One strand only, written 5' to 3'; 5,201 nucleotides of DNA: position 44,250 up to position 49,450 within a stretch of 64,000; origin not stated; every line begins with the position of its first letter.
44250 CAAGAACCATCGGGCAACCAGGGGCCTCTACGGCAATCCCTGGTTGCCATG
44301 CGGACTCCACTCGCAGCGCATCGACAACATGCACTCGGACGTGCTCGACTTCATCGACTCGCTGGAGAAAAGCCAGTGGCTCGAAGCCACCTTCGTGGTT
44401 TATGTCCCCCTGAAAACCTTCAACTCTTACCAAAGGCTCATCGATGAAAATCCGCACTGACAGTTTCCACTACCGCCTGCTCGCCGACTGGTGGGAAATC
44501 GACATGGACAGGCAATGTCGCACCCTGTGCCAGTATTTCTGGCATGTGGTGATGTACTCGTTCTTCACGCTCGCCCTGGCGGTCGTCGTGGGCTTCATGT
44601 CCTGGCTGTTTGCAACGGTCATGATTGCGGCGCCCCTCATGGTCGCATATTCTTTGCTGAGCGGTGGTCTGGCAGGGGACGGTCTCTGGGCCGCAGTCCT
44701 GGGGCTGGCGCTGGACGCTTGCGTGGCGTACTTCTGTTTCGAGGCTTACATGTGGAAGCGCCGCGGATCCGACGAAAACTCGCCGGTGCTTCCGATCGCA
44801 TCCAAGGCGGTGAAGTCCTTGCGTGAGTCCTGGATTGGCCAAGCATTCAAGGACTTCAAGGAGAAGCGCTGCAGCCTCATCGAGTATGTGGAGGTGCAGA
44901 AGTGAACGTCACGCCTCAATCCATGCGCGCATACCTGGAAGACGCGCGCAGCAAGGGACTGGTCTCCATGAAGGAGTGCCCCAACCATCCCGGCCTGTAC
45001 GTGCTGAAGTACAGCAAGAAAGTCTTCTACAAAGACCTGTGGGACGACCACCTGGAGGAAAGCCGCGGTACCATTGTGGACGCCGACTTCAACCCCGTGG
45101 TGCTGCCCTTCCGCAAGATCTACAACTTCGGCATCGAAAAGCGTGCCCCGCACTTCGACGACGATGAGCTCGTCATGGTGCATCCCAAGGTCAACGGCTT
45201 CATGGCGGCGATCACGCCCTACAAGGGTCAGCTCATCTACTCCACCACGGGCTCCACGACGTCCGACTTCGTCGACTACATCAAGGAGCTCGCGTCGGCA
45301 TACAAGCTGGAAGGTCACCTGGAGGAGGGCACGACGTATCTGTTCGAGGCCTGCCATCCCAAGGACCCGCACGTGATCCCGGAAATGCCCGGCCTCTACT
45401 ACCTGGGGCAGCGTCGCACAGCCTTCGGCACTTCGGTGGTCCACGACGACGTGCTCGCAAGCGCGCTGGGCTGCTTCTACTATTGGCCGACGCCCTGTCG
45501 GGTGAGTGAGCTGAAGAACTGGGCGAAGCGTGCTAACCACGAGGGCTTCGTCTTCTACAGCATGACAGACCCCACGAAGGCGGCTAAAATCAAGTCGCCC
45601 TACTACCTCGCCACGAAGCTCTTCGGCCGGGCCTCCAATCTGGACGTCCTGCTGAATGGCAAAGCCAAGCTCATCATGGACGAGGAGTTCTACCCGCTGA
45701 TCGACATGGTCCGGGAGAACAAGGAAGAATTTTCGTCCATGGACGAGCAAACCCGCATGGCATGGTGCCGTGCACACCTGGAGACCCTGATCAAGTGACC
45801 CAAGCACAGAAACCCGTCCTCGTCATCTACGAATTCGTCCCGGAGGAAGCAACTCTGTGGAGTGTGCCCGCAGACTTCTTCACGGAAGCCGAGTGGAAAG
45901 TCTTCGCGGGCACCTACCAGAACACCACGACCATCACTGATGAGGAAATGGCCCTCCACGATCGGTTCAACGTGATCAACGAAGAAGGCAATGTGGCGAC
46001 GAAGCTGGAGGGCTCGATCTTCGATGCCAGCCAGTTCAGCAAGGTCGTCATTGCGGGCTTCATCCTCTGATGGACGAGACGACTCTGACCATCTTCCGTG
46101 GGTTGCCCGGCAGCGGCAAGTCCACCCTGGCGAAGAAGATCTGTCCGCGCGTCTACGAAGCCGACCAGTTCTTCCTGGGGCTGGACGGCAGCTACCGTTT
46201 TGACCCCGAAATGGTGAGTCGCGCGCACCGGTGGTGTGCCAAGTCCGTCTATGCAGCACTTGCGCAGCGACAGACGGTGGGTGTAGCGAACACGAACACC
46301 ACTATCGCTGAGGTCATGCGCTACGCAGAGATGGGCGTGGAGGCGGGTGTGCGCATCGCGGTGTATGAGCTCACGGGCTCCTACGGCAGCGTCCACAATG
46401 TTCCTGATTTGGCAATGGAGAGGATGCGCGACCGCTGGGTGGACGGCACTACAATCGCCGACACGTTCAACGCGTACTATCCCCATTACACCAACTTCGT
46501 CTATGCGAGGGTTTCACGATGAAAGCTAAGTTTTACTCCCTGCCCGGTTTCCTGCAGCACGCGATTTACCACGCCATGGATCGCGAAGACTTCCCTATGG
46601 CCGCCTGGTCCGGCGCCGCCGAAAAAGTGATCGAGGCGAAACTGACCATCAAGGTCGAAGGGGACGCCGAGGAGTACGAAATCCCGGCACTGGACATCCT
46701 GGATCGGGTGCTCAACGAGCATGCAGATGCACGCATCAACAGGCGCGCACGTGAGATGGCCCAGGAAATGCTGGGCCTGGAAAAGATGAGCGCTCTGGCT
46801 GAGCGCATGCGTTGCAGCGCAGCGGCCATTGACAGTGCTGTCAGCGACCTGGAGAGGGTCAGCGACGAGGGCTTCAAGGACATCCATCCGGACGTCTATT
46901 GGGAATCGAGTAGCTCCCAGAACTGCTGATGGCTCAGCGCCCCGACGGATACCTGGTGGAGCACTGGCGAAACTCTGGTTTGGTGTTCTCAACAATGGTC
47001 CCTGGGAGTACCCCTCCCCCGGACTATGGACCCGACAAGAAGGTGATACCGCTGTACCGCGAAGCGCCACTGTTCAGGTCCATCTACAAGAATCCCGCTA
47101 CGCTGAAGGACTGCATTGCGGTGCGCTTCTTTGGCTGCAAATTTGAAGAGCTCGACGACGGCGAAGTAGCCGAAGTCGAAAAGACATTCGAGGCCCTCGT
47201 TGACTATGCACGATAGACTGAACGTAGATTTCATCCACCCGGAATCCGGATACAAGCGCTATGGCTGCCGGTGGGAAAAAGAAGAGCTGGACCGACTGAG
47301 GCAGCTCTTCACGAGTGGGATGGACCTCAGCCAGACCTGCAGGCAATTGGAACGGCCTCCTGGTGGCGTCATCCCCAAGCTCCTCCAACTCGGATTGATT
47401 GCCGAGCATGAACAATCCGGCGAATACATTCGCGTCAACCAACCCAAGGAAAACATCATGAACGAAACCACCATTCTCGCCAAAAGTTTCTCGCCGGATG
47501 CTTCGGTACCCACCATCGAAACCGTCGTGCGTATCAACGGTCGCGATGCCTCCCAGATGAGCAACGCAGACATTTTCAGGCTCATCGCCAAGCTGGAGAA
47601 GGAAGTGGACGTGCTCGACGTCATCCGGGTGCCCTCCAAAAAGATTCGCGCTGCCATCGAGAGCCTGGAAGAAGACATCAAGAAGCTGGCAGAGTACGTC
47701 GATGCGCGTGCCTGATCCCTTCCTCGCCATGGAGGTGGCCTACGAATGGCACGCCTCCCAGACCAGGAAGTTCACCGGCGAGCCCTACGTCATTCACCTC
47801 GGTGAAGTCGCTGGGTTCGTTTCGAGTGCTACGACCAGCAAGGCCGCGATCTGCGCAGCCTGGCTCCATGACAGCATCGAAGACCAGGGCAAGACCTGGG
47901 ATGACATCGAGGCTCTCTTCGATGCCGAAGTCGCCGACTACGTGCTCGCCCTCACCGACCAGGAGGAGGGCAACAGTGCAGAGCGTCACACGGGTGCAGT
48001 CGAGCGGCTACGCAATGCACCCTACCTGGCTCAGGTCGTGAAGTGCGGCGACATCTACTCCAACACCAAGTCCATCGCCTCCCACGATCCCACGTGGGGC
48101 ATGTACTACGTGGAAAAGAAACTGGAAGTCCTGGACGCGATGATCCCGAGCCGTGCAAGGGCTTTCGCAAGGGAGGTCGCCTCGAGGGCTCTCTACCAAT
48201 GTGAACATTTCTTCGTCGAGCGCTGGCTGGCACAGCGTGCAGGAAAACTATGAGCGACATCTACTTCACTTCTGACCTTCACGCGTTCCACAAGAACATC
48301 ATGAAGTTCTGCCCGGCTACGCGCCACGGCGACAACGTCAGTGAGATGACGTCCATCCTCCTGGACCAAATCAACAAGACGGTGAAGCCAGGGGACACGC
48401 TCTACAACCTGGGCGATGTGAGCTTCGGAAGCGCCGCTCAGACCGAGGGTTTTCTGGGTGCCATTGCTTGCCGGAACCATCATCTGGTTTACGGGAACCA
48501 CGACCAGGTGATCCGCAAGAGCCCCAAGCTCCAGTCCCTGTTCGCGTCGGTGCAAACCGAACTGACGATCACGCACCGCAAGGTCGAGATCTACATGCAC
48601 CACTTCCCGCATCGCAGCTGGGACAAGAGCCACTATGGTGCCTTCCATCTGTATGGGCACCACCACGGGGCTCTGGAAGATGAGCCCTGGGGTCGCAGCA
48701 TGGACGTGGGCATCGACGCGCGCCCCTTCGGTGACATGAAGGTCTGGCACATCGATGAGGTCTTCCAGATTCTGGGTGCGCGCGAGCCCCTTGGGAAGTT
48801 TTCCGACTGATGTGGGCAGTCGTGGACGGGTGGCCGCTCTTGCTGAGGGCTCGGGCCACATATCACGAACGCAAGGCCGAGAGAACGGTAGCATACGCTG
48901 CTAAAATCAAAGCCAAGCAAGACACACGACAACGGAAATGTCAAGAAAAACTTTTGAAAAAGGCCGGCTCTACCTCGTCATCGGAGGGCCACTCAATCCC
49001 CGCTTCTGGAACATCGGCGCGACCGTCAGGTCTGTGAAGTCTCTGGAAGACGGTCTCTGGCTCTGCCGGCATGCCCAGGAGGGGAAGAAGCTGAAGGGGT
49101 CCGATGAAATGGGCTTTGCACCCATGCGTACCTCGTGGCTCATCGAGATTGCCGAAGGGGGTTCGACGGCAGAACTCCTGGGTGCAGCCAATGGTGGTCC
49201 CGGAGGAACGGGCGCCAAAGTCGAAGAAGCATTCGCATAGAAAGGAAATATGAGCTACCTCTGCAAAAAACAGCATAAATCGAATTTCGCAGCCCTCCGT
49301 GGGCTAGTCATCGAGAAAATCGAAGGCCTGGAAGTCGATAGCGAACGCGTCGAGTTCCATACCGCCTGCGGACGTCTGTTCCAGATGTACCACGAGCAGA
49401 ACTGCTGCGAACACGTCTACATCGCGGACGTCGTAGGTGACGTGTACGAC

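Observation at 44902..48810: Split RNA end-healing and sealing cluster: RNA ligase, PNK kinase domain, HD hydrolase and calcineurin-like phosphoesterase as separate genes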

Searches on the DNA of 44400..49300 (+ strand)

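Call 5: search_dna_similar(query=window:44400-49300:+, collection=phages, mode=near, max_rows=25)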
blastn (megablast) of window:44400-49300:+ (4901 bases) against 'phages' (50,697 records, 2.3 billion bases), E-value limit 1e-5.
Records with a match: 2; places in all: 2; records where one place covers at least 80% of the query: 2.
Best place of each record, by identity: >=99% 2.
By first word of the organism name: Acidovorax 2.
By host as written in the record: Acidovorax citrulli 2.
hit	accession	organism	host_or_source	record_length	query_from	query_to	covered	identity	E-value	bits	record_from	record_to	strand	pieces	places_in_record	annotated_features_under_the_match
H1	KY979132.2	Acidovorax phage ACP17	Acidovorax citrulli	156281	1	4901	100%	100.0%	0e+0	9051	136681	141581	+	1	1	RNA ligase | phosphohydrolase | guanosine-3',5'-bis(diphosphate) 3'-pyrophosphohydrolase | hypothetical protein (x9)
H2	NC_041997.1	Acidovorax phage ACP17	Acidovorax citrulli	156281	1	4901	100%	100.0%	0e+0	9051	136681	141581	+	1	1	RNA ligase | phosphoesterase | metal-dependent phosphohydrolase | hypothetical protein (x7) | membrane protein | and 1 other names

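Call 7: get_annotated_region(hit=H2, flank=12000)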
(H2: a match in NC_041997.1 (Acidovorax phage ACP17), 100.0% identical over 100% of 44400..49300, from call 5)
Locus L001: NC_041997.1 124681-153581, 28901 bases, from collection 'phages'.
description: Acidovorax phage ACP17, complete genome.
organism: Acidovorax phage ACP17 (NCBI taxid 2010329)
taxonomy: Viruses; Duplodnaviria; Heunggongvirae; Uroviricota; Caudoviricetes; Busanvirus; Busanvirus ACP17
host: Acidovorax citrulli; source: -; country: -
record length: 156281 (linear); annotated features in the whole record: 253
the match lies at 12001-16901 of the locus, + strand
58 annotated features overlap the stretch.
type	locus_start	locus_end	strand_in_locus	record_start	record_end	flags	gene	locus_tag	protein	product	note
CDS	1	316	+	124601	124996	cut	-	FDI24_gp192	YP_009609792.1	hypothetical protein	-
CDS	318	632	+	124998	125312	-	-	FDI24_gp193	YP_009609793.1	hypothetical protein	-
CDS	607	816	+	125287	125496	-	-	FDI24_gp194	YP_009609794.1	hypothetical protein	-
CDS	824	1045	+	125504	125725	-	-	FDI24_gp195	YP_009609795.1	hypothetical protein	-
CDS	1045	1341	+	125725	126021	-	-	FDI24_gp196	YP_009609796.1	hypothetical protein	-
CDS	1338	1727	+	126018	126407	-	-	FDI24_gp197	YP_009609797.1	GTP-binding domain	Bll0063 protein;Conserved mycobacteriophage Gp61 (DUF2493)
CDS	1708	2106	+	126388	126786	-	-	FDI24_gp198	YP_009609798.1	hypothetical protein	Phage protein;hypothetical protein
CDS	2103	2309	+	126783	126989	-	-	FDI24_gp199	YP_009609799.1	hypothetical protein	hypothetical protein;DNA-directed RNAP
CDS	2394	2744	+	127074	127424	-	-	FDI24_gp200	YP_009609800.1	hypothetical protein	-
CDS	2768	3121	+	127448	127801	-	-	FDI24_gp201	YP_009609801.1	hypothetical protein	-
CDS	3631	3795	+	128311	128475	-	-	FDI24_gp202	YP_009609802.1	hypothetical protein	-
CDS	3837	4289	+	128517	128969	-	-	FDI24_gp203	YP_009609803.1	hypothetical protein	-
CDS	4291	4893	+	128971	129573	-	-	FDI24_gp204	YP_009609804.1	hypothetical protein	-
CDS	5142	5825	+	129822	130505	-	-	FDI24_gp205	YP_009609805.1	hypothetical protein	-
CDS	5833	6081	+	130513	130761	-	-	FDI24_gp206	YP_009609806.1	hypothetical protein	-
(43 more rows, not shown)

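Call 8: get_annotated_region(hit=H1, flank=3000)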
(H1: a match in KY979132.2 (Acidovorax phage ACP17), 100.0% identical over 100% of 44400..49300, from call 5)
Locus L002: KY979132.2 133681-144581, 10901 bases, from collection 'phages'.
description: Acidovorax phage ACP17, complete genome.
organism: Acidovorax phage ACP17 (NCBI taxid 2010329)
taxonomy: Viruses; Duplodnaviria; Heunggongvirae; Uroviricota; Caudoviricetes; Busanvirus; Busanvirus ACP17
host: Acidovorax citrulli; source: -; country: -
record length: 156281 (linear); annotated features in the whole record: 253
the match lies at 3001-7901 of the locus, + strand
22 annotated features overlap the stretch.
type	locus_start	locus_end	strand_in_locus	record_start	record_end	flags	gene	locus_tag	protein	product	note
CDS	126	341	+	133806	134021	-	-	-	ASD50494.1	hypothetical protein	-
CDS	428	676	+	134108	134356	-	-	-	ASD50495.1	hypothetical protein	-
CDS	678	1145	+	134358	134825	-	-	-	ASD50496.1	hypothetical protein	hypothetical protein;membrane ORF25D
CDS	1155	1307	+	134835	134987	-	-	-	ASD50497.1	hypothetical protein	-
CDS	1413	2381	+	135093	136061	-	-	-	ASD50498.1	hypothetical protein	Mycobacteriophage Barnyard protein gp56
CDS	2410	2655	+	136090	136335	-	-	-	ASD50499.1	hypothetical protein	-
CDS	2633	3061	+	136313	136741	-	-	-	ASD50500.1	hypothetical protein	-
CDS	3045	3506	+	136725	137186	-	-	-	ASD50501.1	hypothetical protein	-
CDS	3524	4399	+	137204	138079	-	-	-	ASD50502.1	RNA ligase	RNA ligase, phage-associated;RNA ligase 1 and tail attachment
CDS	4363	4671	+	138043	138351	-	-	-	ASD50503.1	hypothetical protein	-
CDS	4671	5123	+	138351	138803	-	-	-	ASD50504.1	hypothetical protein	-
CDS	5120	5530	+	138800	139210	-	-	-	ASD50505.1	hypothetical protein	-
CDS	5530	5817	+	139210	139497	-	-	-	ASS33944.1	hypothetical protein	-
CDS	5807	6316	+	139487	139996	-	-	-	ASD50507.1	hypothetical protein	-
CDS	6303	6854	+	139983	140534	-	-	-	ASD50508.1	guanosine-3',5'-bis(diphosphate) 3'-pyrophosphohydrolase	Guanosine-3',5'-bis;metal-dependent phosphohydrolase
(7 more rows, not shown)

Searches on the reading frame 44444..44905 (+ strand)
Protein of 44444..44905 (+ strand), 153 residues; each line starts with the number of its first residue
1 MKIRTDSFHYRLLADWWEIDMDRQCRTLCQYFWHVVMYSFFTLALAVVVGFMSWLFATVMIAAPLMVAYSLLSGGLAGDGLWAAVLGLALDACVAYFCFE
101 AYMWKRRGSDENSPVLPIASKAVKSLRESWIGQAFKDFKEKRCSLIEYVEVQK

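Call 3: search_protein_families(library=pfam, proteins=[window:44444-44905:+], max_evalue=0.1)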
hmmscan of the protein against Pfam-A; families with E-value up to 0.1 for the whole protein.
window:44444-44905:+ (153 aa): 0 families

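Call 4: search_protein_families(library=phrogs, proteins=[window:44444-44905:+], max_evalue=0.01)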
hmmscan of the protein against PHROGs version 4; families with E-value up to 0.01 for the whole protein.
window:44444-44905:+ (153 aa): 1 family
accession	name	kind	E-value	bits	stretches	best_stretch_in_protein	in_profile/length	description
phrog_944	-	moron, auxiliary metabolic gene and host takeover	5.9e-32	112.2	1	1-152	85-231/235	membrane protein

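Call 6: search_protein_families(library=ncbifam, proteins=[window:44444-44905:+], max_evalue=0.1)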
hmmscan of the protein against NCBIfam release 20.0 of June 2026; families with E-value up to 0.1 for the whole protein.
window:44444-44905:+ (153 aa): 0 families
